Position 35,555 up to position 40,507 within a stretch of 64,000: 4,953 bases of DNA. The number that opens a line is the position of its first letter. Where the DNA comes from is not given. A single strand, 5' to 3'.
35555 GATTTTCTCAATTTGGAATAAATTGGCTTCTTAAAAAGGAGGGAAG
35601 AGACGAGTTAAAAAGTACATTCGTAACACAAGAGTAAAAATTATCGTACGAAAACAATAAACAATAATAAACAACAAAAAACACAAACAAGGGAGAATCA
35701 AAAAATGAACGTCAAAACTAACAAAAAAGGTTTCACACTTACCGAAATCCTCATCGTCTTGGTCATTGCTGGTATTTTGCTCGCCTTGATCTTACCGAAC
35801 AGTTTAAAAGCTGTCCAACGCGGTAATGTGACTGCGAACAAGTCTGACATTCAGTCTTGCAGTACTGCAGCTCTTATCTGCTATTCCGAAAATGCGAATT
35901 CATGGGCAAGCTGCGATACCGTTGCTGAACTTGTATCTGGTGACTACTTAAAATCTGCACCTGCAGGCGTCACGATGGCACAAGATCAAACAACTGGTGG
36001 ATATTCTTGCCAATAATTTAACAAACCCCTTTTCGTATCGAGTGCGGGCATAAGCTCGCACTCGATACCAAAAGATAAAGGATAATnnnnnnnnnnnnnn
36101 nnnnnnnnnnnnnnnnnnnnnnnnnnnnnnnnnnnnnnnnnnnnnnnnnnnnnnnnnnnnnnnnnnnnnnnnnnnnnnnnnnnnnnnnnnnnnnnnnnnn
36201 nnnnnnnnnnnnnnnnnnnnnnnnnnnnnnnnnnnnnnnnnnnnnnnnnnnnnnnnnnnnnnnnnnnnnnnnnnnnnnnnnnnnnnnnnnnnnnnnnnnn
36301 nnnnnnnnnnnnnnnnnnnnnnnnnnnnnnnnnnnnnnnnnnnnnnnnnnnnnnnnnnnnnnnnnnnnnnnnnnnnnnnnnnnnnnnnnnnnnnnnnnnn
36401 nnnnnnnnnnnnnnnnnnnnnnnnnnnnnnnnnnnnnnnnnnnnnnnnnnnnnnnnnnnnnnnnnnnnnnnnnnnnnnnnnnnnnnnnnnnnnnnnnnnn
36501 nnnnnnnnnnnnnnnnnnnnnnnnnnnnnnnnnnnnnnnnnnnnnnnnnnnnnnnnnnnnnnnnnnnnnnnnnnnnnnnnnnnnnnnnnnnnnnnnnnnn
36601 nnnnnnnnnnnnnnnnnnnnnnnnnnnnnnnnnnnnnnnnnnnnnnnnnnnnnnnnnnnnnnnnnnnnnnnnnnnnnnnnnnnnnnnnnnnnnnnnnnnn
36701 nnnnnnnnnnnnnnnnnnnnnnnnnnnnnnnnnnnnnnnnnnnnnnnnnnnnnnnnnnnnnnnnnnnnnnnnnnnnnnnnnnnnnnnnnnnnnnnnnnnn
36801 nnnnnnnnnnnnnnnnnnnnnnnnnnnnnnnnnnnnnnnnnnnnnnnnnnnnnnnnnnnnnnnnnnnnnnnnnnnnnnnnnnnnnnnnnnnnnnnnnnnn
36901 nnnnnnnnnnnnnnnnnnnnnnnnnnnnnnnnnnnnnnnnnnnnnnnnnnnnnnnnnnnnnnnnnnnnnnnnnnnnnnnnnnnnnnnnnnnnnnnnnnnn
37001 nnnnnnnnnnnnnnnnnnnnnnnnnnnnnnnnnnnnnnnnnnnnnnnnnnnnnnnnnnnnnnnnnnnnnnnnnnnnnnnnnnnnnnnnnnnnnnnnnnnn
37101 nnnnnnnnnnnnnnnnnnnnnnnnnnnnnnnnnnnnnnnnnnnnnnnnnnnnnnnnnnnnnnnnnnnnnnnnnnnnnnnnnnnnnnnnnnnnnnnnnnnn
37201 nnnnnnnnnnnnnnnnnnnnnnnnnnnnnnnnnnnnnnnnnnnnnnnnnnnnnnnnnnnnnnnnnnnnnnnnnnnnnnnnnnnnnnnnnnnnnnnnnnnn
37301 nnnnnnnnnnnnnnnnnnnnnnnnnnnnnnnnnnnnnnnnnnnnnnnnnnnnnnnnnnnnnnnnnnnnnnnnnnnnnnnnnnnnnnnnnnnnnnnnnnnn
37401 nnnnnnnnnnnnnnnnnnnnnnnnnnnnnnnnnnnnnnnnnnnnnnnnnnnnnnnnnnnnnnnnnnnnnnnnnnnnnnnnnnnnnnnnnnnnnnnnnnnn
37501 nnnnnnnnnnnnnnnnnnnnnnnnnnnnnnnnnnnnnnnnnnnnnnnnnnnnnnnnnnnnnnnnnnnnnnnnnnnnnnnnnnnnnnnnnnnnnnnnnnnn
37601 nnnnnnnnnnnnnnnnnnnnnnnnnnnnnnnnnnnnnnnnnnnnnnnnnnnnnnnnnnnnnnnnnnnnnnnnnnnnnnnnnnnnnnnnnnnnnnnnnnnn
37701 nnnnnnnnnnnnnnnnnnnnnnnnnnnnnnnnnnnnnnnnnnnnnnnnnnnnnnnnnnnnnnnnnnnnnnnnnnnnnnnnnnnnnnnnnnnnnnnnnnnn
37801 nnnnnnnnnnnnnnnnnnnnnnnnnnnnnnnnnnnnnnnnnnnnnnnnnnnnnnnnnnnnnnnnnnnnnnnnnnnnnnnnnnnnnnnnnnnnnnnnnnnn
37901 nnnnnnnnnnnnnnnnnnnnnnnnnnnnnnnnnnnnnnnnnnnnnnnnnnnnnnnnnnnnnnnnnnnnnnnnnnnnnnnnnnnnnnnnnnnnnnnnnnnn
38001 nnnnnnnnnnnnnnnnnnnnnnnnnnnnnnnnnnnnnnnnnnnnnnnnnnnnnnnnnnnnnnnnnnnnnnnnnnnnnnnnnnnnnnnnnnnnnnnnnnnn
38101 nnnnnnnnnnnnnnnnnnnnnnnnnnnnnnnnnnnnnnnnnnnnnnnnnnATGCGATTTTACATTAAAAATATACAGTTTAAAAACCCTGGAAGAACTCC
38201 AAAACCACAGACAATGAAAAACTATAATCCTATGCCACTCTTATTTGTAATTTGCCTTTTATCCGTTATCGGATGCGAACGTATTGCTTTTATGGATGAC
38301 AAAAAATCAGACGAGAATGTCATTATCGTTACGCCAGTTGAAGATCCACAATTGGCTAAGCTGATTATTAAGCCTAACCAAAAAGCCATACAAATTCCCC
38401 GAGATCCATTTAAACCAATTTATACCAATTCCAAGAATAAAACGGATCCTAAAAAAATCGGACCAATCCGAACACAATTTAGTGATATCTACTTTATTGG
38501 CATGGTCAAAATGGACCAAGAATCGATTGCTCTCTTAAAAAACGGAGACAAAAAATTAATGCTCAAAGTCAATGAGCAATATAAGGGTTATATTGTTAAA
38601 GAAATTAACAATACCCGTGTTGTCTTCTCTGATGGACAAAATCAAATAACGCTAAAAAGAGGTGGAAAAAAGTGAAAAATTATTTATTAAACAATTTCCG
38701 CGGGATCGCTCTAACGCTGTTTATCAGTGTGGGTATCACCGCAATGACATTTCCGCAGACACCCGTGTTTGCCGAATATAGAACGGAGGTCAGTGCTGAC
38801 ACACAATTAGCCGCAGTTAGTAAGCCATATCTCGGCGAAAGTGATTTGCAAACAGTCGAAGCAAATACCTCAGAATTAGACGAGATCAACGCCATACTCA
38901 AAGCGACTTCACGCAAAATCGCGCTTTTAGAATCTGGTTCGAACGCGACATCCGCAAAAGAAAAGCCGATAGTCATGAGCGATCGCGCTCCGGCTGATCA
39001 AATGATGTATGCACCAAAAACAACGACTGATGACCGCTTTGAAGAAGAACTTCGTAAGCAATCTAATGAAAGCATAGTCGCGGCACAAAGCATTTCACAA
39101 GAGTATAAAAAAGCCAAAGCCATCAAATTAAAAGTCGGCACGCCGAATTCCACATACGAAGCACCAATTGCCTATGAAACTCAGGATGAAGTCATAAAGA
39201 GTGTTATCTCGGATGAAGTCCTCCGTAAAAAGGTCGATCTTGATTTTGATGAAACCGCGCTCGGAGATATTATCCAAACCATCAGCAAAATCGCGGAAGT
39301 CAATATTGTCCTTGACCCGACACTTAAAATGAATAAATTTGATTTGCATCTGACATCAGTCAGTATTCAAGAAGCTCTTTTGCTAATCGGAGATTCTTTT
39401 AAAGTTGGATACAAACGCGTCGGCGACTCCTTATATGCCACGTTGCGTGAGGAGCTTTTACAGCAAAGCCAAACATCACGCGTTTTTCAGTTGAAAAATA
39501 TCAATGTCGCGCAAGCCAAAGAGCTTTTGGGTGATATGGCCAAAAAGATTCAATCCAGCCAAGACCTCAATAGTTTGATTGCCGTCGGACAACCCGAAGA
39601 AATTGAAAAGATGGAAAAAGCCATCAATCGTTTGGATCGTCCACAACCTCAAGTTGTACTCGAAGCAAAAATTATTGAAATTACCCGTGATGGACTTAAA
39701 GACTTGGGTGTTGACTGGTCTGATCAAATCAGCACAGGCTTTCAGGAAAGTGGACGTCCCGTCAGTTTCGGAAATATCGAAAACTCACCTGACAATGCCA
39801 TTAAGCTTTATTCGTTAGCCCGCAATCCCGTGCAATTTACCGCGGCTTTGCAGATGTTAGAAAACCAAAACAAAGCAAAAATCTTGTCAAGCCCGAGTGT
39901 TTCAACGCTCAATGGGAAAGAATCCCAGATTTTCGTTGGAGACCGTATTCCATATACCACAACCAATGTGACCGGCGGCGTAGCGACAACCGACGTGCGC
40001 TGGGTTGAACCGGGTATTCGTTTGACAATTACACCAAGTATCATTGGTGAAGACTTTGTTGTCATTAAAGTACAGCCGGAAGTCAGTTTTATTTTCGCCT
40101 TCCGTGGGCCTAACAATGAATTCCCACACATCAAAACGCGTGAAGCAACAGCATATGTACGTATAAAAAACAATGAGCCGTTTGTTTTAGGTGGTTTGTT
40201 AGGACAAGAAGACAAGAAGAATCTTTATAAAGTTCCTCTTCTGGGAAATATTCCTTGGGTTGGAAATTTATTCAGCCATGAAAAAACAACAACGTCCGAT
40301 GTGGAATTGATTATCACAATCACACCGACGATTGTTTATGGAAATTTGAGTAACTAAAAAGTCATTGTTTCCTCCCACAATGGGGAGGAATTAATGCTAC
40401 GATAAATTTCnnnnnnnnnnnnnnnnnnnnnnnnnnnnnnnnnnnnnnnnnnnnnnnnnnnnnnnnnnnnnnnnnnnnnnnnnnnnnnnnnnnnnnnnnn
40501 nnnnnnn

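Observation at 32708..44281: Compact ten-gene T4P/T2SS-like machine that fits neither canonical model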

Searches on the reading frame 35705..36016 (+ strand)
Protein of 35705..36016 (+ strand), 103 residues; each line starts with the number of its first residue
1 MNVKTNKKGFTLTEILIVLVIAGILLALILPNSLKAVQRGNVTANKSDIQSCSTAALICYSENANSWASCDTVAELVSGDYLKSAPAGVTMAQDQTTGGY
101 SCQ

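Call 3: search_protein_families(library=pfam, proteins=[window:35705-36016:+], max_evalue=0.01)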
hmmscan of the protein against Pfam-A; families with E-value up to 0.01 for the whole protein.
window:35705-36016:+ (103 aa): 1 family
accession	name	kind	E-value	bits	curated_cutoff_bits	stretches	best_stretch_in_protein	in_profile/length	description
PF07963.17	N_methyl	-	4.4e-08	32.8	21.2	1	5-30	2-27/27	Prokaryotic N-terminal methylation motif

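Call 4: search_protein_families(library=ncbifam, proteins=[window:35705-36016:+], max_evalue=0.01)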
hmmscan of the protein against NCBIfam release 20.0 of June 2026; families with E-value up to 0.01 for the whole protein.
window:35705-36016:+ (103 aa): 11 families
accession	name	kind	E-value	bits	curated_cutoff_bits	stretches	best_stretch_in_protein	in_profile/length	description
TIGR01710.1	typeII_sec_gspG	equivalog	6.3e-10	39.2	88.85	1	8-64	1-57/134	type II secretion system major pseudopilin GspG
NF040999.1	pilin_ComGC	equivalog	1e-08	35.3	75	1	7-85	1-75/84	competence type IV pilus major pilin ComGC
TIGR02532.1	IV_pilin_GFxxxE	domain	8.4e-08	31.7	16.3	1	7-30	1-24/24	prepilin-type N-terminal cleavage/methylation domain-containing protein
NF041775.1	typeIV_PilA_Myxo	equivalog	2.4e-07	31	400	1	6-63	9-66/214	type IV pilin protein PilA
NF007862.0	PRK10574.1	equivalog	2.2e-06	27.8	138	1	5-75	2-71/145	prepilin peptidase-dependent pilin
TIGR01708.2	typeII_sec_gspH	equivalog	2.7e-06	27.5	80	1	8-45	2-39/169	type II secretion system minor pseudopilin GspH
NF041013.1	T4P_ComGE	equivalog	5.4e-05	23.2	49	1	6-46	2-42/83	competence type IV pilus minor pilin ComGE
TIGR02596.1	TIGR02596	subfamily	9.2e-05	22.6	70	1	10-64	1-56/196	Verru_Chthon cassette protein D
NF040982.1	ComGD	equivalog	0.00048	20.6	70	1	7-41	1-35/139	competence type IV pilus minor pilin ComGD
NF007848.0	PRK10557.1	equivalog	0.0055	16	120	1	3-39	6-41/192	prepilin peptidase-dependent protein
NF041002.1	pilin_ComGF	equivalog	0.0094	16.2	80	0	7-48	1-41/139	competence type IV pilus minor pilin ComGF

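Call 47: search_solved_structures(query=window:35705-36016:+, max_evalue=1)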
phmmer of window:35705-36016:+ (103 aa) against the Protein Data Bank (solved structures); distinct sequences matched with E-value up to 1: 21.
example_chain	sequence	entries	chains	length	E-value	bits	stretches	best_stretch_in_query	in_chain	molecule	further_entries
9egp_A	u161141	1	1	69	1.9e-07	34.2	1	5-63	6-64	Geopilin domain 1 protein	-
7tgg_A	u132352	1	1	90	5.4e-06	29.5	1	5-62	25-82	Geopilin domain 1 protein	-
6xxd_A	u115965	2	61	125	1.4e-05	28.2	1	10-93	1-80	PilA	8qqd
9laa_A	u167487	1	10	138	0.00051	23.2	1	3-81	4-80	Type IV pilin protein PilA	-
8tj2_C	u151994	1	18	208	0.00058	23.1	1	10-63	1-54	Type IV major pilin protein PilA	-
5wda_A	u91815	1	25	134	0.0013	21.9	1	10-100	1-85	General secretion pathway protein G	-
2m7g_A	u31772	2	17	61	0.0026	21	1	10-62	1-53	Geopilin domain 1 protein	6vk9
8qqj_J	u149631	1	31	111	0.0054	20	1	10-80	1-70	Type IV narrow pilus major component PilA5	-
6xxe_A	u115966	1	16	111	0.012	18.8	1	10-76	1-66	Uncharacterized protein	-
8tob_GA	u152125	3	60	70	0.026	17.8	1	11-71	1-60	Fimbrial protein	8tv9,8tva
5kua_A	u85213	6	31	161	0.066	16.5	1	10-91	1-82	pilin | Neisseria meningitidis PilE variant SB-GATDH | Neisseria meningitidis PilE, SB-DATDH variant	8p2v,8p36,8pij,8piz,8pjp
2hi2_A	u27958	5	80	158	0.09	16.1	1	10-78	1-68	Fimbrial protein | PilA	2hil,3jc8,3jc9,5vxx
8p3b_A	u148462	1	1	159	0.095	16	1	10-76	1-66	Fimbrial protein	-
1ay2_A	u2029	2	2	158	0.1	15.8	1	10-77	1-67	TYPE 4 PILIN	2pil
8uhf_A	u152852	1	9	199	0.17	15.2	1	11-74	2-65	Toxin co-regulated pilin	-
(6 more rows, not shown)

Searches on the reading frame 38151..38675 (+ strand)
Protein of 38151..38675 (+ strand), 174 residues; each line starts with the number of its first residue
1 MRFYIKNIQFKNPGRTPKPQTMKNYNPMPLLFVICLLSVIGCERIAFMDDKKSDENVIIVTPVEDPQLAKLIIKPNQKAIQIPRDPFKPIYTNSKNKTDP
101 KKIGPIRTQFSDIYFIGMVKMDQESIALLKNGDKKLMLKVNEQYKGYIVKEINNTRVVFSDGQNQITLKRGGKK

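Call 3: search_protein_families(library=pfam, proteins=[window:38151-38675:+], max_evalue=0.01)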
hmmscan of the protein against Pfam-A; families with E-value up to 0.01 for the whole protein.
window:38151-38675:+ (174 aa): 0 families

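Call 4: search_protein_families(library=ncbifam, proteins=[window:38151-38675:+], max_evalue=0.01)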
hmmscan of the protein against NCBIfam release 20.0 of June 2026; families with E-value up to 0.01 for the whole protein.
window:38151-38675:+ (174 aa): 2 families
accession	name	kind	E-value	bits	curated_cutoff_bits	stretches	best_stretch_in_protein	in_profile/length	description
TIGR01713.1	typeII_sec_gspC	equivalog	8.3e-05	22.3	101.6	1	122-161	94-135/259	type II secretion system protein GspC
NF041515.1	GspC_delta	equivalog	0.0022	17.8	150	1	112-167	102-160/311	type II secretion system protein GspC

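Call 28: search_protein_families(library=pfam, proteins=[window:38214-38675:+], max_evalue=0.0001)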
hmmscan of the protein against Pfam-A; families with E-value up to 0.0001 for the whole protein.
window:38214-38675:+ (153 aa): 0 families

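Call 73: search_solved_structures(query=A3, max_evalue=10, show_alignments=2)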
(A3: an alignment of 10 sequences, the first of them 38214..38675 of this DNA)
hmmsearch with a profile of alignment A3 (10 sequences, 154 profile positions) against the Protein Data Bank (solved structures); distinct sequences matched with E-value up to 10: 2.
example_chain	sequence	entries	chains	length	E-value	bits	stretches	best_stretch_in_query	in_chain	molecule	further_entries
2hc5_A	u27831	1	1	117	0.35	13.7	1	68-135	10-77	Hypothetical protein yvyC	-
2avt_A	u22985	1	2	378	1.1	12.1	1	128-149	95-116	DNA polymerase III beta subunit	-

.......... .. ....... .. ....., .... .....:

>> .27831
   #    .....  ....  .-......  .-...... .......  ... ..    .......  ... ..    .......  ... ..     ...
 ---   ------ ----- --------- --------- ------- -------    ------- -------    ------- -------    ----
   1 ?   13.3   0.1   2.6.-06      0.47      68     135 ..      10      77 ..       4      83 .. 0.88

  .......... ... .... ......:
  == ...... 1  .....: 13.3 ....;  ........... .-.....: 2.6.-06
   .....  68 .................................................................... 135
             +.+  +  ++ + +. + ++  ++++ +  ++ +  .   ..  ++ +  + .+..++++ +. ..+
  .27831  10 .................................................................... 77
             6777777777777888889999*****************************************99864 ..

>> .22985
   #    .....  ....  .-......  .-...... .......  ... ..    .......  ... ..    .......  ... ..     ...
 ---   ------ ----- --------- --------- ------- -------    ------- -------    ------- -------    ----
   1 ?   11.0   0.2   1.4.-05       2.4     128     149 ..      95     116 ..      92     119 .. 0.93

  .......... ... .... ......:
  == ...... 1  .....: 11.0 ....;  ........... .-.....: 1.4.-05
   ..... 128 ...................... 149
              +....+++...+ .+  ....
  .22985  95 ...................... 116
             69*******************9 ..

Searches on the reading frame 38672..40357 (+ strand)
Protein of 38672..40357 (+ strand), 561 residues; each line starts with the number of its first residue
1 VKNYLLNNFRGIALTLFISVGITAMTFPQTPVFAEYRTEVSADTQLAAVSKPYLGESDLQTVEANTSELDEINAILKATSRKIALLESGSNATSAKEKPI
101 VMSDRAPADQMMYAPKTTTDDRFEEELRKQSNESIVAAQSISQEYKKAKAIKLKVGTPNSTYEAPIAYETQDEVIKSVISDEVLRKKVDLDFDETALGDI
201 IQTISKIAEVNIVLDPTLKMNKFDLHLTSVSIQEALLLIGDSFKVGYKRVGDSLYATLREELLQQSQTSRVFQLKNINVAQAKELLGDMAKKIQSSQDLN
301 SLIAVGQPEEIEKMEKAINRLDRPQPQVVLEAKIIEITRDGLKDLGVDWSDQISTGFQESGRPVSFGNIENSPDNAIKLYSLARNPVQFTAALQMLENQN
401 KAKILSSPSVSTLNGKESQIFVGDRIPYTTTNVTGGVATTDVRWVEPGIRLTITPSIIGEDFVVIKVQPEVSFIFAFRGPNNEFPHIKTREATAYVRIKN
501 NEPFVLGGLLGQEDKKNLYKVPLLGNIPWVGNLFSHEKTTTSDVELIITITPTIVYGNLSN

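Call 3: search_protein_families(library=pfam, proteins=[window:38672-40357:+], max_evalue=0.01)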
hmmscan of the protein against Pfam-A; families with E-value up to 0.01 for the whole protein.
window:38672-40357:+ (561 aa): 3 families
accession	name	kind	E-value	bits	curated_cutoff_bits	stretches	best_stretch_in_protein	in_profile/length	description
PF00263.26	Secretin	-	1.3e-42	145.7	27.5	1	396-555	2-168/169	Bacterial type II and III secretion system protein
PF03958.22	Secretin_N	-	4.7e-08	33.6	28.2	1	269-327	1-69/69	Bacterial type II/III secretion system short domain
PF16344.10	FecR_C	-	2.3e-05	24.8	24.4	1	190-254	2-68/70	FecR, C-terminal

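Call 4: search_protein_families(library=ncbifam, proteins=[window:38672-40357:+], max_evalue=0.01)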
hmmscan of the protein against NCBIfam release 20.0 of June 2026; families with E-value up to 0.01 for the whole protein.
window:38672-40357:+ (561 aa): 9 families
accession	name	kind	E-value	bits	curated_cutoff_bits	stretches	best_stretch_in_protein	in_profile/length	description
TIGR02517.1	type_II_gspD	equivalog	7.1e-54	183.3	351.35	1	280-557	298-592/600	type II secretion system secretin GspD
TIGR02515.1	IV_pilus_PilQ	subfamily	4.9e-52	177.4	284.35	2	376-555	249-427/428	type IV pilus secretin PilQ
TIGR02519.1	pilus_MshL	equivalog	2.9e-39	134.8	250.2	1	302-555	10-290/290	pilus (MSHA type) biogenesis protein MshL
TIGR02516.1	type_III_yscC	equivalog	2.3e-38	132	238.45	1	282-555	193-461/463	type III secretion system outer membrane ring subunit SctC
NF010083.0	PRK13568.1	equivalog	2.7e-34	118.7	554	1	293-555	154-417/419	DNA uptake porin HofQ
NF007851.2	PRK10560.1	exception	4.7e-26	91.5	598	1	185-555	21-409/412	DNA uptake porin HofQ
NF011873.0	PRK15346.1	equivalog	3e-24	85.6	524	1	295-544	240-483/499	EscC/YscC/HrcC family type III secretion system outer membrane ring protein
NF042912.1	Amuc_1098_fam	equivalog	5.8e-14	51.1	750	2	485-555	726-796/805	Amuc_1098 family type IV pilus outer membrane protein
TIGR02520.1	pilus_B_mal_scr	equivalog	1.8e-09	36.7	287.65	1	285-552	231-511/513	PilN family type IVB pilus formation outer membrane protein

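Call 33: search_solved_structures(query=window:38672-40357:+, max_evalue=0.001)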
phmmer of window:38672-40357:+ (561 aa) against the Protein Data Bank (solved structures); distinct sequences matched with E-value up to 0.001: 22.
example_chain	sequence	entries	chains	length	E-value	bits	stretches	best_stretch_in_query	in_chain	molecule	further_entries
6i1x_A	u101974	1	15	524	1.4e-28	103.2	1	292-555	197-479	Type II secretion system protein D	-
4av2_A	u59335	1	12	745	7.4e-26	94.3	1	186-555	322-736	TYPE IV PILUS BIOGENESIS AND COMPETENCE PROTEIN PILQ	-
9sh1_A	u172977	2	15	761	9.9e-26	93.9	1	186-555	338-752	Type IV pilus biogenesis and competence protein PilQ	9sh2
5wln_G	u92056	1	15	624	2.5e-25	92.5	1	293-556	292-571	Type II secretion system protein D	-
9x0w_A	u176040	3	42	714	2.6e-24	89.2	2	391-555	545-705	Fimbrial assembly protein PilQ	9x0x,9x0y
6ve2_A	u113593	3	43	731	2.9e-24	89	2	391-555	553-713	Fimbrial assembly protein PilQ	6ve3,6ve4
5wq7_A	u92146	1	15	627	7.4e-24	87.7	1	293-556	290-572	Putative type II secretion system protein D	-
9k8v_A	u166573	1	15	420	8.6e-24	87.5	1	388-556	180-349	General secretion pathway protein D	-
6i1y_A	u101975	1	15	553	3.7e-23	85.4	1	389-557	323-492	General secretion pathway protein GspD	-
5wq8_A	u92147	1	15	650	7.8e-23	84.3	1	388-556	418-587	Type II secretion system protein D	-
6hcg_A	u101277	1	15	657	9.6e-23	84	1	296-555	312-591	Type II secretion system protein D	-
3jc8_Qa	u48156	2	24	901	3.3e-22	82.2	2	383-555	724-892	PilQ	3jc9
5wq9_A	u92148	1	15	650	4.9e-22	81.7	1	388-556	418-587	Type II secretion system protein D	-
5w68_A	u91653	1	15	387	4.5e-21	78.5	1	389-556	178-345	Putative type II secretion protein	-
5zdh_A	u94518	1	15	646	8.5e-21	77.6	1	390-556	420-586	Type II secretion system protein D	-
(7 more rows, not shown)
